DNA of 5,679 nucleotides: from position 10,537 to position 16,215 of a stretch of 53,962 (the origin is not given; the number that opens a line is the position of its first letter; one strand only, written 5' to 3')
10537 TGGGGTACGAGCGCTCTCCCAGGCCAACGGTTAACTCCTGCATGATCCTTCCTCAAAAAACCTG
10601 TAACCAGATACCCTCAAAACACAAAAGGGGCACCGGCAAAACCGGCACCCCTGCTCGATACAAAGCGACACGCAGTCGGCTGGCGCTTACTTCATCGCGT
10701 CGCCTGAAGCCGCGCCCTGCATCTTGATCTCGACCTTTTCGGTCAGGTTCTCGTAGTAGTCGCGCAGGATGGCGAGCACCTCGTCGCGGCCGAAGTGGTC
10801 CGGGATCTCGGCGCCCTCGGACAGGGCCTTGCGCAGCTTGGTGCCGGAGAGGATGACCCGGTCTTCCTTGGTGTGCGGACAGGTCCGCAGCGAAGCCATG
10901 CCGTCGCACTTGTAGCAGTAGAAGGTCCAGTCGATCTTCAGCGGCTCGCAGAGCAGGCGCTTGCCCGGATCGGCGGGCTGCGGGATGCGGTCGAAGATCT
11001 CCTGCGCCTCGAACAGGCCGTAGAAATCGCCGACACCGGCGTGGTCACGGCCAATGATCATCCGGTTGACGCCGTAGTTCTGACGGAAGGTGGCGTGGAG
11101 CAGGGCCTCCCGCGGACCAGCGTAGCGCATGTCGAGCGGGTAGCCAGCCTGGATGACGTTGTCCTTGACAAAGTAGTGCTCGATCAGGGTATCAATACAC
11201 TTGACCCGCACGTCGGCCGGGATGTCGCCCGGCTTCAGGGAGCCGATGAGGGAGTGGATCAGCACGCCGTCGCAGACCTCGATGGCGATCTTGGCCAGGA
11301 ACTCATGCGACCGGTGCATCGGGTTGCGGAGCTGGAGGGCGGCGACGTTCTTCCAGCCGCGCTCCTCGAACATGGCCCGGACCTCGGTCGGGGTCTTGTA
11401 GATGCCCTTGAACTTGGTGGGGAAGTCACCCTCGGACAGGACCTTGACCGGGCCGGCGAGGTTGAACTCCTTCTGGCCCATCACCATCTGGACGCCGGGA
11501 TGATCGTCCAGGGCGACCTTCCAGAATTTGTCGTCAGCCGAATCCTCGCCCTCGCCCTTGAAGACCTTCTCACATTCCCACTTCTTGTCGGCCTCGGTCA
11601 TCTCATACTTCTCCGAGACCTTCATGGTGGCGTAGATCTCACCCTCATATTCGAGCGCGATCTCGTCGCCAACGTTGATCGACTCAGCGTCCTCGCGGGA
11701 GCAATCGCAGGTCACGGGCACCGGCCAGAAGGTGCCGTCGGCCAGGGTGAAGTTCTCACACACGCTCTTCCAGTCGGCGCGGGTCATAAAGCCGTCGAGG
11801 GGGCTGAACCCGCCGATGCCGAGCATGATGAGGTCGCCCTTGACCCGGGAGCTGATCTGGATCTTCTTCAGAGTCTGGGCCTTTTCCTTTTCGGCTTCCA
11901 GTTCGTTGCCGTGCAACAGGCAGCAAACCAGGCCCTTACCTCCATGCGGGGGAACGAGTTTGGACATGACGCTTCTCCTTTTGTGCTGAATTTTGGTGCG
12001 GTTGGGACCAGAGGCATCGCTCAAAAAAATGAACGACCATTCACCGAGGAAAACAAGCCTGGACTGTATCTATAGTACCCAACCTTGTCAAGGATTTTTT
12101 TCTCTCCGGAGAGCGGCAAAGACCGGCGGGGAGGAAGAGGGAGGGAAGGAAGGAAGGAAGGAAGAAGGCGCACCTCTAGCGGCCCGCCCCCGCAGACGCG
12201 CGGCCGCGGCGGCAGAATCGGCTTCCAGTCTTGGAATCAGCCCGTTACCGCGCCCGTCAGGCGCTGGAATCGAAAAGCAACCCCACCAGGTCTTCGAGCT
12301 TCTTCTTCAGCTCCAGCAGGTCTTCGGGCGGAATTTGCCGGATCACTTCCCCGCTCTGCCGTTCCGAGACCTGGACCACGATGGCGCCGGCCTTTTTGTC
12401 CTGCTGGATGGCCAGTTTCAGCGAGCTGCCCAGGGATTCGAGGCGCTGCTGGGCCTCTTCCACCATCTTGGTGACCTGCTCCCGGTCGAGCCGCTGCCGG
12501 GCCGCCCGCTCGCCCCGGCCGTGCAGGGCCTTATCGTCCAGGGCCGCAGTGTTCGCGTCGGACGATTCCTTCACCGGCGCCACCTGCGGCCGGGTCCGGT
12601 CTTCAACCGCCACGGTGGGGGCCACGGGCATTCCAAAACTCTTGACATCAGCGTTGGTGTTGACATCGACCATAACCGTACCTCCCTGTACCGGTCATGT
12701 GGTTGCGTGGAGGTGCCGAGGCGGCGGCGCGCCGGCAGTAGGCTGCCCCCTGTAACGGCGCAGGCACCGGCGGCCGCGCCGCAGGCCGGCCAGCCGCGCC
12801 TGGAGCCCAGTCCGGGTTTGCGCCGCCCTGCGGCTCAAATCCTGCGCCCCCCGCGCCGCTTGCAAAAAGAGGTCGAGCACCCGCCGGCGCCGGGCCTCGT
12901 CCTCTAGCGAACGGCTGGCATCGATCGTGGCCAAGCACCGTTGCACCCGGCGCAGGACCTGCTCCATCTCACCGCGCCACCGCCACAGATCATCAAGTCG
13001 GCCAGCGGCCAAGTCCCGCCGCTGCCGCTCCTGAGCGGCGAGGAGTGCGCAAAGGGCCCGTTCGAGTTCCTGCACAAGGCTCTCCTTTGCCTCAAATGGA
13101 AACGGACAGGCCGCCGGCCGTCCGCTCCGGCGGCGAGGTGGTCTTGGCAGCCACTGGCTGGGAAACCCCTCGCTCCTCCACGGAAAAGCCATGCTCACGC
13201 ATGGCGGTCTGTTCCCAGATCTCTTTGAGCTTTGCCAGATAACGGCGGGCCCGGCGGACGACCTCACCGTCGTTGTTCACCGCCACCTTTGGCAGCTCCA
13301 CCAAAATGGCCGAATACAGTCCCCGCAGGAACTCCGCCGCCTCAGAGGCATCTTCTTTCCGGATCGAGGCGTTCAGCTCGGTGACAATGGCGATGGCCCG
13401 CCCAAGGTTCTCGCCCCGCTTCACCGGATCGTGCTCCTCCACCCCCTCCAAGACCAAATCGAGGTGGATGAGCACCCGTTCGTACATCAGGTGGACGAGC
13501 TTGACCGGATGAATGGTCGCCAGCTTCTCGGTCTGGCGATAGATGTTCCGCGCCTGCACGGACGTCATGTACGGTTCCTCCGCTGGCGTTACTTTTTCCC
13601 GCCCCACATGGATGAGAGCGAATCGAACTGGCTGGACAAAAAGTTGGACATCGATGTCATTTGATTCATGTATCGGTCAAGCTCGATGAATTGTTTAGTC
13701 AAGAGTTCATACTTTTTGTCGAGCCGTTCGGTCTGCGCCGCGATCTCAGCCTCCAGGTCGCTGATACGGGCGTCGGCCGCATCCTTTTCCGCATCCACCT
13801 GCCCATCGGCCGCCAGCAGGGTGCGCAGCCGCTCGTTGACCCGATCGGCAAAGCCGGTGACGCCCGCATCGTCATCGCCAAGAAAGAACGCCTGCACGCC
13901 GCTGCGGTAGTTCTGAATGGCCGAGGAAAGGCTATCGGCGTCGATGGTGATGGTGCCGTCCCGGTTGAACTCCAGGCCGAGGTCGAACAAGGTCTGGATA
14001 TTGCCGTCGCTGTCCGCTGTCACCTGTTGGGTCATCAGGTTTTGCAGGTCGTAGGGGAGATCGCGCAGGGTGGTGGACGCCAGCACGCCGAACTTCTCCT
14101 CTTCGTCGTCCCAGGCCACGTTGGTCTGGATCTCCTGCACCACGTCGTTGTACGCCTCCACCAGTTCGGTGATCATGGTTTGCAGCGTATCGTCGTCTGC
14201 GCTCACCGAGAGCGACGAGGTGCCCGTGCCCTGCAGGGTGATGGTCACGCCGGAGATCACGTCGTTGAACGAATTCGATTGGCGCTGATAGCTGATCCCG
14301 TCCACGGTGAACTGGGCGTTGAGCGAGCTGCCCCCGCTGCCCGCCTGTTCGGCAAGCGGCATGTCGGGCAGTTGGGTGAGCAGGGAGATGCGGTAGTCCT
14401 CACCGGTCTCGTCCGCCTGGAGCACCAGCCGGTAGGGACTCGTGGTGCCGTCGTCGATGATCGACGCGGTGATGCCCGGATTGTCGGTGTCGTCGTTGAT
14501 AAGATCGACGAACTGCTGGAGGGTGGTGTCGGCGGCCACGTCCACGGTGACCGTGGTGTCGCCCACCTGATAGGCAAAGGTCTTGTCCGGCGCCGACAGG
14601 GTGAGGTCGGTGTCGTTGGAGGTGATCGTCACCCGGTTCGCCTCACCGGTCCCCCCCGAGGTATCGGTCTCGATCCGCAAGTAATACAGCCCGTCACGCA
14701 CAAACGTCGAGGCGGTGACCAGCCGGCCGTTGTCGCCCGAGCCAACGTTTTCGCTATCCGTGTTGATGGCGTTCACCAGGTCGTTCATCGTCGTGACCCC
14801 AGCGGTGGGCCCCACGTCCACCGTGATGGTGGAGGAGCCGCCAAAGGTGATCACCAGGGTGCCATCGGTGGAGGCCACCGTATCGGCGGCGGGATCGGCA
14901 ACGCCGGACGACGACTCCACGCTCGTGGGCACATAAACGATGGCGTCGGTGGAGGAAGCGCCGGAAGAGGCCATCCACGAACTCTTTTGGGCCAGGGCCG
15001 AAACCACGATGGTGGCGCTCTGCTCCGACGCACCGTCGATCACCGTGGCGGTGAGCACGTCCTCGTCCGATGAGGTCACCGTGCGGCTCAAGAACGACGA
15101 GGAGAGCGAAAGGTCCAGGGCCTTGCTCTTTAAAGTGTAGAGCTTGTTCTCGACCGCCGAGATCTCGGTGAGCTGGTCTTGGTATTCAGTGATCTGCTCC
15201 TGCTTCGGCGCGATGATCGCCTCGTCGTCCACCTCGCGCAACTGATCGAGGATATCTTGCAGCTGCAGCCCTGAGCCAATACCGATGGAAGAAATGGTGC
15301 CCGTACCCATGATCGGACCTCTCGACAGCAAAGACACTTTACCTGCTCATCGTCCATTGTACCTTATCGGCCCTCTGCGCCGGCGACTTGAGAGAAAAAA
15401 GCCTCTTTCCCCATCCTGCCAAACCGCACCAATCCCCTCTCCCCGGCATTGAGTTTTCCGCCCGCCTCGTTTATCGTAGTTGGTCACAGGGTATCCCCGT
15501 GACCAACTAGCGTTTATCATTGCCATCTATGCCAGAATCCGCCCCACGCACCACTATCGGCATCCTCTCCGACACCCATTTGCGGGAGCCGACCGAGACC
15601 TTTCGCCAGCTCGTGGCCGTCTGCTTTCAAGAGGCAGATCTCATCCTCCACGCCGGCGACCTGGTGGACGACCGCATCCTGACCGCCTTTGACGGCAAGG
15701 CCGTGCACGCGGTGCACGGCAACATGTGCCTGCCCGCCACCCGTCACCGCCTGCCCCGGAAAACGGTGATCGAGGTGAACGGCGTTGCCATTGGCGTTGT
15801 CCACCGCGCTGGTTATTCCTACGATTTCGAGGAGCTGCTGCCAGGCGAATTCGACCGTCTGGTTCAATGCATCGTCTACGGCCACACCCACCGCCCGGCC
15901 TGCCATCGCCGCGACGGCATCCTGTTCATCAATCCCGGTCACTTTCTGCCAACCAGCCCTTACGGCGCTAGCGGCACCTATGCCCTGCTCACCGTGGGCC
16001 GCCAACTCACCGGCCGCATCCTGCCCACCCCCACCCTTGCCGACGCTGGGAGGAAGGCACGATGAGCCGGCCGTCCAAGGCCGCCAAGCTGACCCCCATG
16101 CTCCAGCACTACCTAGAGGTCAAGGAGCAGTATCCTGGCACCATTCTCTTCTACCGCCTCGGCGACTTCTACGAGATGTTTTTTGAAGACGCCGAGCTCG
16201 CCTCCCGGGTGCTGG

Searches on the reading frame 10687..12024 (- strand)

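Call 7: search_protein_families(library=pfam, proteins=[window:10687-12024:-], max_evalue=0.001)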
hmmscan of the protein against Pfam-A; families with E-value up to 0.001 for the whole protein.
window:10687-12024:- (445 aa): 2 families
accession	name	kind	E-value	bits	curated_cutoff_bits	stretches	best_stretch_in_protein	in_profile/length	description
PF01747.23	ATP-sulfurylase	-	5.6e-86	287.8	24.3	1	208-422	3-211/212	ATP-sulfurylase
PF14306.12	PUA_2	-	4.2e-50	169.9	27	1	25-197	2-158/159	PUA-like domain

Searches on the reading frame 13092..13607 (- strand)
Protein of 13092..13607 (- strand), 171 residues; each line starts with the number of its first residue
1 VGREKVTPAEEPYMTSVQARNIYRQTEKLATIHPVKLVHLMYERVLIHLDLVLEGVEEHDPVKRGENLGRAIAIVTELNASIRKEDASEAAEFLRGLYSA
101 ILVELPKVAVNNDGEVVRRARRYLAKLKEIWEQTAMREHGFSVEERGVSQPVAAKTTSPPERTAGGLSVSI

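Call 7: search_protein_families(library=pfam, proteins=[window:13092-13607:-], max_evalue=0.001)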
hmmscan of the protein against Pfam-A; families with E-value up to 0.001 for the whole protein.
window:13092-13607:- (171 aa): 1 family
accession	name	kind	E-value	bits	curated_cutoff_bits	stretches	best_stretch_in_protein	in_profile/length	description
PF02561.19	FliS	-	3.4e-22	79.3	26.7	1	21-134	2-114/115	Flagellar protein FliS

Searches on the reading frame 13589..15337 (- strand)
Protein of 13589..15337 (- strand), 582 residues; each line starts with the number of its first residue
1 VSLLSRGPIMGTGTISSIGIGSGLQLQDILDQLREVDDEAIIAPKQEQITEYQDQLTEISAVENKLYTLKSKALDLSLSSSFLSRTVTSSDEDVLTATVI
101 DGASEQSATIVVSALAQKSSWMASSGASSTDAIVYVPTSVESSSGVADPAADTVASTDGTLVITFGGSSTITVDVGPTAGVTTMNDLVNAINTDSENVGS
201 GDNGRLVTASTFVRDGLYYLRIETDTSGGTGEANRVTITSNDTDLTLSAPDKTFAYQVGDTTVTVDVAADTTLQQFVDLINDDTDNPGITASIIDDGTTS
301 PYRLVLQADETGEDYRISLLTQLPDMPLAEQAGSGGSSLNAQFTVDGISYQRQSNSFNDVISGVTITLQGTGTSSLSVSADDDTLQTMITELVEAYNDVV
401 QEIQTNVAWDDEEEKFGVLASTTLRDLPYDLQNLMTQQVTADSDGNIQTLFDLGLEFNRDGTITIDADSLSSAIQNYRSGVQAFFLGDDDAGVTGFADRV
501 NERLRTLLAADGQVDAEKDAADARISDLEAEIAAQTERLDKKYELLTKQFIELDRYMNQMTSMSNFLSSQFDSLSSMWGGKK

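Call 7: search_protein_families(library=pfam, proteins=[window:13589-15337:-], max_evalue=0.001)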
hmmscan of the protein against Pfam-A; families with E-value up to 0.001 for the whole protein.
window:13589-15337:- (582 aa): 3 families
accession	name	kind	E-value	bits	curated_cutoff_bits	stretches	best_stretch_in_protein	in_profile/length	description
PF07195.17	FliD_C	-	6.2e-44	150.6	25.4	1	340-561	3-235/236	Flagellar hook-associated protein 2 C-terminus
PF02465.23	FliD_N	-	1.3e-15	58.3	24.8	1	22-118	1-96/97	Flagellar hook-associated protein 2 N-terminus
PF07196.18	Flagellin_IN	-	1.8e-09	38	22.7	1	253-309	3-54/55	Flagellin hook IN motif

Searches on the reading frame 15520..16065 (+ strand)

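Call 7: search_protein_families(library=pfam, proteins=[window:15520-16065:+], max_evalue=0.001)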
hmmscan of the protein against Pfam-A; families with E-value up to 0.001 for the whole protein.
window:15520-16065:+ (181 aa): 2 families
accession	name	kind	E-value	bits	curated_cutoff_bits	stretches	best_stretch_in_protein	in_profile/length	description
PF12850.12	Metallophos_2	-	5.3e-28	98.4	27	1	13-159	3-151/154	Calcineurin-like phosphoesterase superfamily domain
PF00149.33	Metallophos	-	2.7e-07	31.6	21.5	1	12-70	2-71/191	Calcineurin-like phosphoesterase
